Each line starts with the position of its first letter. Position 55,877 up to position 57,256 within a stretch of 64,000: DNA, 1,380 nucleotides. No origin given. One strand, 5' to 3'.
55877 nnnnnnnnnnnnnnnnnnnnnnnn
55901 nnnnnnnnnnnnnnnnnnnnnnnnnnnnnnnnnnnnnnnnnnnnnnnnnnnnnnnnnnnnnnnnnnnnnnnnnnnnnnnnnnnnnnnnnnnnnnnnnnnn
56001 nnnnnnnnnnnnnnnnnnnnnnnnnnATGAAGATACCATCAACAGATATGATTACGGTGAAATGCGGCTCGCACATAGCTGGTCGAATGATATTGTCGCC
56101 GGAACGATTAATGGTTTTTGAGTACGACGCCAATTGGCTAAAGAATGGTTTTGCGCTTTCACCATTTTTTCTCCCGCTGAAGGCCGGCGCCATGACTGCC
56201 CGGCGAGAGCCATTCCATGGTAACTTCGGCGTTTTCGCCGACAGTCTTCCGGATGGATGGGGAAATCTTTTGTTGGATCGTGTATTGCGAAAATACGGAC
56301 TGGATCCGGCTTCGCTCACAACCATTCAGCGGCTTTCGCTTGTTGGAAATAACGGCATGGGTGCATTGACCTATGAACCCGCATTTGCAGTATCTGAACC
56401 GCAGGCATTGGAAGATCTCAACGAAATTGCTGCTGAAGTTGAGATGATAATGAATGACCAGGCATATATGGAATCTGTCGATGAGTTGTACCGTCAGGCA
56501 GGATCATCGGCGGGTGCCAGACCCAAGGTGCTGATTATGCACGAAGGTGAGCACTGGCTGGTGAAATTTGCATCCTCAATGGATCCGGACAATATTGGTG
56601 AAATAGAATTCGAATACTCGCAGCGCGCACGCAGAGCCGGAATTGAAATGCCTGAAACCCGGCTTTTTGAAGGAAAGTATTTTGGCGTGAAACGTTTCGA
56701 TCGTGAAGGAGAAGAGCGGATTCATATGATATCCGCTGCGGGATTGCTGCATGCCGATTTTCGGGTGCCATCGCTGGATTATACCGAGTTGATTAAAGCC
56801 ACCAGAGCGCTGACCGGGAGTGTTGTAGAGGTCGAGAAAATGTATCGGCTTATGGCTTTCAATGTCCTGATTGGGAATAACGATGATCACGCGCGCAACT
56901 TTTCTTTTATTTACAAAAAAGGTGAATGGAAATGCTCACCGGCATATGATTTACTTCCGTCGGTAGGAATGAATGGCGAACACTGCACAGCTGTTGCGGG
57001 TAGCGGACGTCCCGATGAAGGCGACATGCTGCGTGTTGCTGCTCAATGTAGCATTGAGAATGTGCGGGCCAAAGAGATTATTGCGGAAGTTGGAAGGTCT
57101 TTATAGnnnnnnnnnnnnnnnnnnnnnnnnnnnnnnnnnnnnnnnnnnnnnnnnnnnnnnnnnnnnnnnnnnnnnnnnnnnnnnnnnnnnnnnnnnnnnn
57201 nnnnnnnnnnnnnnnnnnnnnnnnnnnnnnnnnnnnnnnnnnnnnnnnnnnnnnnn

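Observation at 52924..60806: Accessory segment with three highly divergent AAA+/DUF4143 ATPases interleaved with HipBA and an orphan small kinase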

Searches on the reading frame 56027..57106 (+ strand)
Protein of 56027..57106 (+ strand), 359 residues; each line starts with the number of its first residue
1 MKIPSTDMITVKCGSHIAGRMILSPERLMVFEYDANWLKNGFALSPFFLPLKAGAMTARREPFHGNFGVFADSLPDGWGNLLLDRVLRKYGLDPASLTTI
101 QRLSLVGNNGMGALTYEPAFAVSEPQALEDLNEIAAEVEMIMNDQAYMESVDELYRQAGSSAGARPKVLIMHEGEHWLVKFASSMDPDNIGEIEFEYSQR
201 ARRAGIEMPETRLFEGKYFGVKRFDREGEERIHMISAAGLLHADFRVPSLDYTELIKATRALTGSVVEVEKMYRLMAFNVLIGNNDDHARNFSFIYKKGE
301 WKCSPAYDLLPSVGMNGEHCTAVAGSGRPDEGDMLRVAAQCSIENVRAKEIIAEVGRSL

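Call 3: search_protein_families(library=pfam, proteins=[window:56027-57106:+], max_evalue=0.01)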
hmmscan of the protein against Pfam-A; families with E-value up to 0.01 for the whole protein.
window:56027-57106:+ (359 aa): 2 families
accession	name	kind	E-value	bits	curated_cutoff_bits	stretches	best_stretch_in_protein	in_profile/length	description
PF07804.18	HipA_C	-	5.1e-49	167.2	30.5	1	160-356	2-206/213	HipA-like C-terminal domain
PF13657.11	Couple_hipA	-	4.8e-16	59.5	22.5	1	11-116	3-98/99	HipA N-terminal domain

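Call 4: search_protein_families(library=padloc, proteins=[window:56027-57106:+], max_evalue=0.01)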
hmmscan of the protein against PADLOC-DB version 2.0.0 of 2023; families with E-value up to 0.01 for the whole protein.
window:56027-57106:+ (359 aa): 4 families
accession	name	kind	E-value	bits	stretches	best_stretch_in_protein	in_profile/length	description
PDLC04340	PDC-M03A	-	1.5e-09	35.8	1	162-316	18-174/280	-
PDLC04339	PDC-M03A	-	1.5e-06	25.8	1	269-308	134-173/293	-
PDLC04344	PDC-M03A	-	0.00036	18.1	1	271-316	149-195/305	-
PDLC04342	PDC-M03A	-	0.0018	15.9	0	275-317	154-198/299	-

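Call 5: search_protein_families(library=ncbifam, proteins=[window:56027-57106:+], max_evalue=0.01)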
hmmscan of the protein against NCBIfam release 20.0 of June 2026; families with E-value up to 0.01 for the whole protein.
window:56027-57106:+ (359 aa): 1 family
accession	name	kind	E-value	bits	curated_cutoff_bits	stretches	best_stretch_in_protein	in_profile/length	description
NF007297.0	PRK09775.1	equivalog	4.3e-14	52.1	401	1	145-311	187-371/446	type II toxin-antitoxin system HipA family toxin YjjJ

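Call 58: find_related_loci(query=window:56027-57106:+, collection=metagenome_contigs, flank=6000)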
Query window:56027-57106:+ (359 aa) in metagenome_contigs; peptide patterns used: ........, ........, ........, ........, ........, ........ (x = any residue, [..] = any of these).
40 stretches matched a pattern; 1 encode a relative of the query (tblastn E <= 1e-3); 1 distinct loci.
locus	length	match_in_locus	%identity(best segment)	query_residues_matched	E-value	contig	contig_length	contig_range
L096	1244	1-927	41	49-355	2e-81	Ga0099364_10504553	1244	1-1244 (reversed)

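Call 67: search_solved_structures(query=window:56027-57106:+, max_evalue=0.001, show_alignments=1)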
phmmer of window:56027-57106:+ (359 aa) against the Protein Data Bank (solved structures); distinct sequences matched with E-value up to 0.001: 13.
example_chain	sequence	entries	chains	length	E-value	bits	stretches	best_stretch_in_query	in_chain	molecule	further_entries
8ezr_B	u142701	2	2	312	1.3e-09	41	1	192-313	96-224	HipT(Lp)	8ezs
7vkb_A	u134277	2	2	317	1.3e-09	41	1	192-313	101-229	HipA_C domain-containing protein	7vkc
2wiu_A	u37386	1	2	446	1.9e-09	40.4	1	29-319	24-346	PROTEIN HIPA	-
3tpd_A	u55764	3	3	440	2.4e-09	40.1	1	29-319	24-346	Serine/threonine-protein kinase HipA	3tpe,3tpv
7wcf_A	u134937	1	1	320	4.9e-09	39.1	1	192-313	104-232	HipA_C domain-containing protein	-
3fbr_A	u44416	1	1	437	1.2e-08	37.8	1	29-319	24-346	Serine/threonine-protein kinase toxin HipA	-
4yg7_D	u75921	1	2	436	1.2e-08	37.8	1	29-319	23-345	Serine/threonine-protein kinase HipA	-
3dnt_A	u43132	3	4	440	1.2e-08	37.8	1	29-319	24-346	Protein hipA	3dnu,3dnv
5k98_A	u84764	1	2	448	1.3e-08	37.7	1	29-319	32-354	Serine/threonine-protein kinase HipA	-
3hzi_A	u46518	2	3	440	1.6e-08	37.4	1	29-319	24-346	Protein hipA | Serine/threonine-protein kinase HipA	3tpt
3tpb_A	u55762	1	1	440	3e-08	36.5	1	29-319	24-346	Serine/threonine-protein kinase HipA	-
4pu3_A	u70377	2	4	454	3.8e-05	26.3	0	263-315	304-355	Toxin-antitoxin system toxin HipA family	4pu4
4pu5_A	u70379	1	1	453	3.8e-05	26.3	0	263-315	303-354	Toxin-antitoxin system toxin HipA family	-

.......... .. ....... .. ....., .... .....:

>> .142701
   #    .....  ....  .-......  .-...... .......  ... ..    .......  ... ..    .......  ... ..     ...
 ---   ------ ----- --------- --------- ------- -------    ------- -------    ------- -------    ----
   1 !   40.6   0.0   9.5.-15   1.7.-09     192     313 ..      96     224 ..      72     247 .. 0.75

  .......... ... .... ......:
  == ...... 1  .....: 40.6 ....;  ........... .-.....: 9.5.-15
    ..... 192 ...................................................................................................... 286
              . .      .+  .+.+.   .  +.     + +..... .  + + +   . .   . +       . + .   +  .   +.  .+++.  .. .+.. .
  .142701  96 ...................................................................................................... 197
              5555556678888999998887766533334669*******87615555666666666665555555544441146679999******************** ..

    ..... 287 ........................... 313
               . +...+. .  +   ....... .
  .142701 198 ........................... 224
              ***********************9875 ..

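Call 82: find_encoding_contigs(protein=window:56027-57106:+, flank=6000, max_places=6)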
Protein window:56027-57106:+ (359 aa): 8 contigs read that carry it; 3 places shown.
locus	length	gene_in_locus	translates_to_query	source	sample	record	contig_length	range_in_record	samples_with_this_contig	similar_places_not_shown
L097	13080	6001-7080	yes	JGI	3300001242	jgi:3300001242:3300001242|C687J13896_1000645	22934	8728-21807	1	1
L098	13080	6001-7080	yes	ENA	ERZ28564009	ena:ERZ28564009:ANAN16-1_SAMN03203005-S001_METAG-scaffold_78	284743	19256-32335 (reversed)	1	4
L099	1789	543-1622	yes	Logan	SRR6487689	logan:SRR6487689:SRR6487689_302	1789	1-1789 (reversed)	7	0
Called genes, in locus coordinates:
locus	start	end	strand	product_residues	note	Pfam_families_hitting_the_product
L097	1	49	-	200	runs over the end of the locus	PF01351:RNase_HII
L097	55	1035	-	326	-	-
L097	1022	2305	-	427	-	PF02844:GARS_N, PF01071:GARS_A, PF02843:GARS_C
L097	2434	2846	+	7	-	-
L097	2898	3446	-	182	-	PF19788:DUF6272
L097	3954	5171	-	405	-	PF13173:AAA_14, PF13635:DUF4143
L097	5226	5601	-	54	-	-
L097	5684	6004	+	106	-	PF01381:HTH_3 (weak)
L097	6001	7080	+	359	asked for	PF13657:Couple_hipA, PF07804:HipA_C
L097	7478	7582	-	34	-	-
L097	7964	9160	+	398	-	PF13173:AAA_14, PF13635:DUF4143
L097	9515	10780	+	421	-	PF13173:AAA_14, PF13635:DUF4143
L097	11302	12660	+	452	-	-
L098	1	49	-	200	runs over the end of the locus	PF01351:RNase_HII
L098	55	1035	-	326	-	-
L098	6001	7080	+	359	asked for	PF13657:Couple_hipA, PF07804:HipA_C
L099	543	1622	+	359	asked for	PF13657:Couple_hipA, PF07804:HipA_C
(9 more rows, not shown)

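Call 86: search_protein_families(library=phrogs, proteins=[window:56027-57106:+], max_evalue=0.001)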
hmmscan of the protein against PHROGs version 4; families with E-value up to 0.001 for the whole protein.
window:56027-57106:+ (359 aa): 2 families
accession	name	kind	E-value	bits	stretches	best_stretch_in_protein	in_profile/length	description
phrog_30447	-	unknown function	9.7e-09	35.5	1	159-317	214-378/448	-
phrog_14837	-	unknown function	2.4e-08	34.2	0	260-317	280-341/440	-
